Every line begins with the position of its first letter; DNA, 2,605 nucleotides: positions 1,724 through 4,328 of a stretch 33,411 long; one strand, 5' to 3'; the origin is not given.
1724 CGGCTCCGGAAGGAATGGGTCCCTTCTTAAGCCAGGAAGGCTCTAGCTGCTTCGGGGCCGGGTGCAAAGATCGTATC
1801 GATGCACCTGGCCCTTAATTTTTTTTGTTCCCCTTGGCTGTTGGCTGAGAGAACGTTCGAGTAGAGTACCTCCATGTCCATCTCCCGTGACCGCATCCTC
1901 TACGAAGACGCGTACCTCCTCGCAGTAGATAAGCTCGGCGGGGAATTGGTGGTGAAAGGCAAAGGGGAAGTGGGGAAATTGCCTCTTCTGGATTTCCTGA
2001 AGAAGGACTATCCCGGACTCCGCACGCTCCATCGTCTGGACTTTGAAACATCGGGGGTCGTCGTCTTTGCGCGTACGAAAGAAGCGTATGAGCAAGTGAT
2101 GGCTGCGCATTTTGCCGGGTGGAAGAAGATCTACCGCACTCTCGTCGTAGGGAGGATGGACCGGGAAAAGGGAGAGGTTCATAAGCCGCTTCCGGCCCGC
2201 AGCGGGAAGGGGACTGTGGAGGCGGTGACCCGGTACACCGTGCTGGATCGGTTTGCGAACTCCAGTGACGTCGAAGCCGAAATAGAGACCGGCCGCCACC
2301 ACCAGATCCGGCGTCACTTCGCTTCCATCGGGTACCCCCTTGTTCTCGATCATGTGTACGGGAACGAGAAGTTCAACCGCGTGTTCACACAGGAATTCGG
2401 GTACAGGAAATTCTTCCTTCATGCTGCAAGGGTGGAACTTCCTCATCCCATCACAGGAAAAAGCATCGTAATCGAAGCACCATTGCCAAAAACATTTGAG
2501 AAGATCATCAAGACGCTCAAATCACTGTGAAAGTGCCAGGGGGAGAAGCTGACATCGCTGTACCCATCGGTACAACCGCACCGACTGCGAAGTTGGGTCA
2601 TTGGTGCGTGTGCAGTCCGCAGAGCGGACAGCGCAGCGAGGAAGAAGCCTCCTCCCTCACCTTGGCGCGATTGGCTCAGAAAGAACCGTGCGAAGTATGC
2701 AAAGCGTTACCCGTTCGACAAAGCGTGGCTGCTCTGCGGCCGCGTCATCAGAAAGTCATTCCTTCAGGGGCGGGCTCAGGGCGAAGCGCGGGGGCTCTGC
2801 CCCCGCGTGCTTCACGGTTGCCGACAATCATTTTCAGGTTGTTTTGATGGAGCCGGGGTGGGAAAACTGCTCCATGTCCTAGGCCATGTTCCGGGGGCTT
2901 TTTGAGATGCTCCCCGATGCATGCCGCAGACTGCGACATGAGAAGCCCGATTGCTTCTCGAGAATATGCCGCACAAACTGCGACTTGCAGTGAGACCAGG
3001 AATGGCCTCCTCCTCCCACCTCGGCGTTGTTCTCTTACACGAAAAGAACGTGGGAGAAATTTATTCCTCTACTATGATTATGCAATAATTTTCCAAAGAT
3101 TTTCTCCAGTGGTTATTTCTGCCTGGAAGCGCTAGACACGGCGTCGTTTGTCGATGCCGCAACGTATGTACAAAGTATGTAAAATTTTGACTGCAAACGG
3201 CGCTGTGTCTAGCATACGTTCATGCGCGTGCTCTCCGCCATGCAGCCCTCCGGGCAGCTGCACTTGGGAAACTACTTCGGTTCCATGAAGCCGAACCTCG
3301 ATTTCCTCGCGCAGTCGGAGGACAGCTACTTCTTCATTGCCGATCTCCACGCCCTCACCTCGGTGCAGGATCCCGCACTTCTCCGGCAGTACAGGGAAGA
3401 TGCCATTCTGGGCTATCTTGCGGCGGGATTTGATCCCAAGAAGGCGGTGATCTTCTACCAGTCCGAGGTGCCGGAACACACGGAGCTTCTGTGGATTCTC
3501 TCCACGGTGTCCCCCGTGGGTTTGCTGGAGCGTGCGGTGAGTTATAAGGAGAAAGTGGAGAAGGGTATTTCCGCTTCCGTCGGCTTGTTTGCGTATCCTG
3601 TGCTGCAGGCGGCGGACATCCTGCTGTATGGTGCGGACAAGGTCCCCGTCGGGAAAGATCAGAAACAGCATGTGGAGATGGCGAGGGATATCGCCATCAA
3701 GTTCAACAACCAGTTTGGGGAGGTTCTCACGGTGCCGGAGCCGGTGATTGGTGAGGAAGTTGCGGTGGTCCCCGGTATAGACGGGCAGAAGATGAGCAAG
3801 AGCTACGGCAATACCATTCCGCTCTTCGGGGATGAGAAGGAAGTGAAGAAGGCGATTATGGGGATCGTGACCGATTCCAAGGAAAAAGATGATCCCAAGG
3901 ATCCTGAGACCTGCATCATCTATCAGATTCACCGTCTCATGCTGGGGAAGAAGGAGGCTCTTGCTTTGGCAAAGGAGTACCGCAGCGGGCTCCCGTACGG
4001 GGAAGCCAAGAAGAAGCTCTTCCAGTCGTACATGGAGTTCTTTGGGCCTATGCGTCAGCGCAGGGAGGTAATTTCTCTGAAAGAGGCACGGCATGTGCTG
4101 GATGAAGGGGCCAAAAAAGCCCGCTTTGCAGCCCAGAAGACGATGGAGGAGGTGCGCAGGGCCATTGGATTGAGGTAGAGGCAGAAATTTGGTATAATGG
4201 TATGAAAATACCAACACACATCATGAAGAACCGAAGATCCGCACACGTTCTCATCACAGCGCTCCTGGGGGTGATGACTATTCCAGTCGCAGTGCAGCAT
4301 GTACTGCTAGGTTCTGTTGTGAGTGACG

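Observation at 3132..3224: Palindromic MITE-like element whose terminus forms the -10 box of a leaderless trpS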

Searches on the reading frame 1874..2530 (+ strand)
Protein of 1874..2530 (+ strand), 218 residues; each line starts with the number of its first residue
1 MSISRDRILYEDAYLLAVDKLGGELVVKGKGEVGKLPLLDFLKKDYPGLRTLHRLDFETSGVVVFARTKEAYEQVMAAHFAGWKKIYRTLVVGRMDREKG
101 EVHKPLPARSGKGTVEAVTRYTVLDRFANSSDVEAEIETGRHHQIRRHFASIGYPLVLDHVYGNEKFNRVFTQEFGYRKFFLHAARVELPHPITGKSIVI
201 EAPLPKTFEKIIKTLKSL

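Call 10: search_protein_families(library=pfam, proteins=[window:1874-2530:+])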
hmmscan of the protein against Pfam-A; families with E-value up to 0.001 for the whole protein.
window:1874-2530:+ (218 aa): 1 family
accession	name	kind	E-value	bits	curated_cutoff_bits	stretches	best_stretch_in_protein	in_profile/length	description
PF00849.27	PseudoU_synth_2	-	2.1e-21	77.2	26.8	1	15-151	2-152/152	RNA pseudouridylate synthase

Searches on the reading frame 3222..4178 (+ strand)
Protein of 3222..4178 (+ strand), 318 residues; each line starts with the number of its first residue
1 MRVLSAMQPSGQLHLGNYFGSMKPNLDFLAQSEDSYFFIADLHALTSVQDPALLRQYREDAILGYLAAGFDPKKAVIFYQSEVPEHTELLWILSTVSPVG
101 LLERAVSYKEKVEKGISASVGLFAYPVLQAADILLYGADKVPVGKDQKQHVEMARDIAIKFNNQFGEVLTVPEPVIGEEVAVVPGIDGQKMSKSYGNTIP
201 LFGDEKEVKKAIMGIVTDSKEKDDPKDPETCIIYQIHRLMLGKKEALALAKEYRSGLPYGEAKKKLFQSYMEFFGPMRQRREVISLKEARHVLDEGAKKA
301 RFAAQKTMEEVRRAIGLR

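Call 10: search_protein_families(library=pfam, proteins=[window:3222-4178:+])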
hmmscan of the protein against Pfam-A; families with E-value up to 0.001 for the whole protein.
window:3222-4178:+ (318 aa): 1 family
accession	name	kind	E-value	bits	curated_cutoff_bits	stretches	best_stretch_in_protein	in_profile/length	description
PF00579.31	tRNA-synt_1b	-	1.2e-64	218.9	21.1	1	1-274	6-291/292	tRNA synthetases class I (W and Y)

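Call 12: find_encoding_contigs(protein=window:3222-4178:+, flank=3000, max_places=6)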
Protein window:3222-4178:+ (318 aa): 6 contigs read that carry it; 5 places shown.
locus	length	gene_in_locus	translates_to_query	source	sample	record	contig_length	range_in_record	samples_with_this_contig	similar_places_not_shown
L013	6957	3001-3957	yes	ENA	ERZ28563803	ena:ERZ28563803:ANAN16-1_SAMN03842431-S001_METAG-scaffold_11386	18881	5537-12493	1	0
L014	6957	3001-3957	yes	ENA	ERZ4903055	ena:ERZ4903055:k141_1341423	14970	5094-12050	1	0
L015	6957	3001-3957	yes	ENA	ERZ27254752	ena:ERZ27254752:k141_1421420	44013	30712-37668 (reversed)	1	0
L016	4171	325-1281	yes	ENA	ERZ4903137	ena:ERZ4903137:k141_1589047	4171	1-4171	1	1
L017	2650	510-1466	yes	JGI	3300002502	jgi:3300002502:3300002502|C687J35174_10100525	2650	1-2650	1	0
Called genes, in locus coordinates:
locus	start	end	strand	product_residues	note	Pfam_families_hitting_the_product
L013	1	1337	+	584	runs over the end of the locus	PF17803:Cadherin_4 (faint), PF17963:Big_9, PF17892:Cadherin_5 (weak), PF17963:Big_9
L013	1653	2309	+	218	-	PF00849:PseudoU_synth_2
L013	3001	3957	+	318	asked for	PF00579:tRNA-synt_1b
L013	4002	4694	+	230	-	-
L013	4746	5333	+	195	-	PF02545:Maf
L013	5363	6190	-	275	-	PF00459:Inositol_P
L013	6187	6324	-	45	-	-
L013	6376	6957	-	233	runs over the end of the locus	PF01863:YgjP-like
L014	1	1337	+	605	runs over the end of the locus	PF17803:Cadherin_4 (faint), PF17963:Big_9, PF17892:Cadherin_5 (weak), PF17963:Big_9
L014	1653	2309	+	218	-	PF00849:PseudoU_synth_2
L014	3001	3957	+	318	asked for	PF00579:tRNA-synt_1b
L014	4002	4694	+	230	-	-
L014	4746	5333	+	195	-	PF02545:Maf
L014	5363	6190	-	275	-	PF00459:Inositol_P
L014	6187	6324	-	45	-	-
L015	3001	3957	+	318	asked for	PF00579:tRNA-synt_1b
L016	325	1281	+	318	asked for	PF00579:tRNA-synt_1b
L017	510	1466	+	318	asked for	PF00579:tRNA-synt_1b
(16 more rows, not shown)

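Call 28: find_homologous_proteins(query=window:3222-4178:+, max_evalue=1e-60)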
Query window:3222-4178:+ (318 aa): 7994 proteins with E <= 1e-60 among 8000 candidates; the best 120 are listed.
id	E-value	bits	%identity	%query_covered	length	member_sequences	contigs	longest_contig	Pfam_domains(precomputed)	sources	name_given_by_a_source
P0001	1.7e-202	689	98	100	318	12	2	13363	PF00579.32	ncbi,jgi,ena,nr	ncbi:tryptophan--tRNA ligase [Candidatus Peregrinibacteria bacterium CG10_big_fil_rev_8_21_14_0_10_5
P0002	9.4e-170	582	80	100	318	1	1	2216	PF00579.32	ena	-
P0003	4.4e-169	580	80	100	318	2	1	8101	PF00579.32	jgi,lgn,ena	-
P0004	2.9e-163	560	78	100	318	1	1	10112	PF00579.32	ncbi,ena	-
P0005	6.4e-163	559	79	100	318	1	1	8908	PF00579.32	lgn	-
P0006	3.5e-150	517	73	100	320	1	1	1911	PF00579.32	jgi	jgi:tryptophanyl-tRNA synthetase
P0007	2.3e-149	515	72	100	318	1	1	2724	PF00579.32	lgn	-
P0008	3.1e-149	514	74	100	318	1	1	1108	PF00579.32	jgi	-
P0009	9.2e-149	513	71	100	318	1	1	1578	PF00579.32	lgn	-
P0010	2.2e-148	512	73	100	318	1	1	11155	PF00579.32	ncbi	-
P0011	8.6e-148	510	70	100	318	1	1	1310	PF00579.32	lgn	-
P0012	8.6e-148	510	71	100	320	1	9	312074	PF00579.32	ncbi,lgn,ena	-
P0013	2.7e-147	508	73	98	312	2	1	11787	PF00579.32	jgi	jgi:tryptophanyl-tRNA synthetase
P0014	3.3e-147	508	72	100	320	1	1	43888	PF00579.32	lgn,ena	-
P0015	1.2e-146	506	70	100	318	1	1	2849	PF00579.32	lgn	-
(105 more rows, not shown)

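Call 29: find_encoding_contigs(protein=P0003, flank=2000, max_places=2)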
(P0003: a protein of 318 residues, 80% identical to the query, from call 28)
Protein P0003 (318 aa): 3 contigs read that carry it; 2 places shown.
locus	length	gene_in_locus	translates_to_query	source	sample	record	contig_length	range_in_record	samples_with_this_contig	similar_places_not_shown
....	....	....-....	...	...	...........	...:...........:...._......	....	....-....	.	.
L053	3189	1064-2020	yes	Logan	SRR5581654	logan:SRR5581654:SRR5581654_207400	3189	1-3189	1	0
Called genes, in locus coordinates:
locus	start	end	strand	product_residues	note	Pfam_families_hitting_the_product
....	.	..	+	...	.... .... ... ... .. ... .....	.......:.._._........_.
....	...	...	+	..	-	-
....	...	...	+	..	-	-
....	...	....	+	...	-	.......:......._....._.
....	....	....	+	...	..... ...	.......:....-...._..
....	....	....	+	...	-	-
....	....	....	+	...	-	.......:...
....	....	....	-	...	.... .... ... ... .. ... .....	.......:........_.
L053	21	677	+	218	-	PF00849:PseudoU_synth_2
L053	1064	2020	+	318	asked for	PF00579:tRNA-synt_1b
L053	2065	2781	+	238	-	-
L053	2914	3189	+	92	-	?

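Call 30: find_encoding_contigs(protein=P0004, flank=2000, max_places=2)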
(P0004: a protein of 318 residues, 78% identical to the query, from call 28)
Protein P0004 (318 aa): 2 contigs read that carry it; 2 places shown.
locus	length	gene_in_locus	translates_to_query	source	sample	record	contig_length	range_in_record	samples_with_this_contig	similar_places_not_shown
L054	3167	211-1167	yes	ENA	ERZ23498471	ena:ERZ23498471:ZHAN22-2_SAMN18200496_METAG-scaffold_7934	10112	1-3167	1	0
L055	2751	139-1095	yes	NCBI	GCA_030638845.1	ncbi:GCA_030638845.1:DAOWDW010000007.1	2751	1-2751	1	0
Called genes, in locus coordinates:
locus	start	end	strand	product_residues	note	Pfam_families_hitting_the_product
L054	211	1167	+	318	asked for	PF00579:tRNA-synt_1b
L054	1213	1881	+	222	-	-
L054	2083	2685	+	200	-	PF02545:Maf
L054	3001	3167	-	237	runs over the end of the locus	PF01863:YgjP-like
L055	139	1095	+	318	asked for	PF00579:tRNA-synt_1b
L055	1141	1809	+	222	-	-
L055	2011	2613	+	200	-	PF02545:Maf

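Call 31: find_encoding_contigs(protein=P0005, flank=2000, max_places=2)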
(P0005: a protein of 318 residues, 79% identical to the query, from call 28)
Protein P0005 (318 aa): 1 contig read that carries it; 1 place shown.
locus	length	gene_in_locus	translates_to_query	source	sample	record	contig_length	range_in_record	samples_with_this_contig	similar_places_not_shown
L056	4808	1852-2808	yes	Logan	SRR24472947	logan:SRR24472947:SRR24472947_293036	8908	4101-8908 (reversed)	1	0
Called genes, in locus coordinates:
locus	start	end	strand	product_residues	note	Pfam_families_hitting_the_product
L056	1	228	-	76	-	?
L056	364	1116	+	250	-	PF13489:Methyltransf_23, PF13649:Methyltransf_25, PF08241:Methyltransf_11, PF08242:Methyltransf_12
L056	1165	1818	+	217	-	PF00849:PseudoU_synth_2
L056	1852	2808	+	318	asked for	PF00579:tRNA-synt_1b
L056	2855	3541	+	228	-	-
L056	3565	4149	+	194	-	PF02545:Maf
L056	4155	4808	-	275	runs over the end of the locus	PF00459:Inositol_P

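Call 32: find_encoding_contigs(protein=P0010, flank=2000, max_places=2)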
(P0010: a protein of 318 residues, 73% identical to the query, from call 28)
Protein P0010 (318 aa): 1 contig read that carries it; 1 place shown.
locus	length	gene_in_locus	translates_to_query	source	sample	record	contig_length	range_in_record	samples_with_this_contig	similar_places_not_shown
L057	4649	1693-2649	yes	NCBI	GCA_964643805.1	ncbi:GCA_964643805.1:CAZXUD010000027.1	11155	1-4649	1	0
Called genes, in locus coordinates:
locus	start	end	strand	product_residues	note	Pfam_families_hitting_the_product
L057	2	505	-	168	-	?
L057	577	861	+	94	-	-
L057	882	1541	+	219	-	PF00849:PseudoU_synth_2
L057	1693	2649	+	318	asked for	PF00579:tRNA-synt_1b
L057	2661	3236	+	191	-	PF02545:Maf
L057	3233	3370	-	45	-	-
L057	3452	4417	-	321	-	-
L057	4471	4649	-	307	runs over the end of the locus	PF01796:OB_ChsH2_C, PF00625:Guanylate_kin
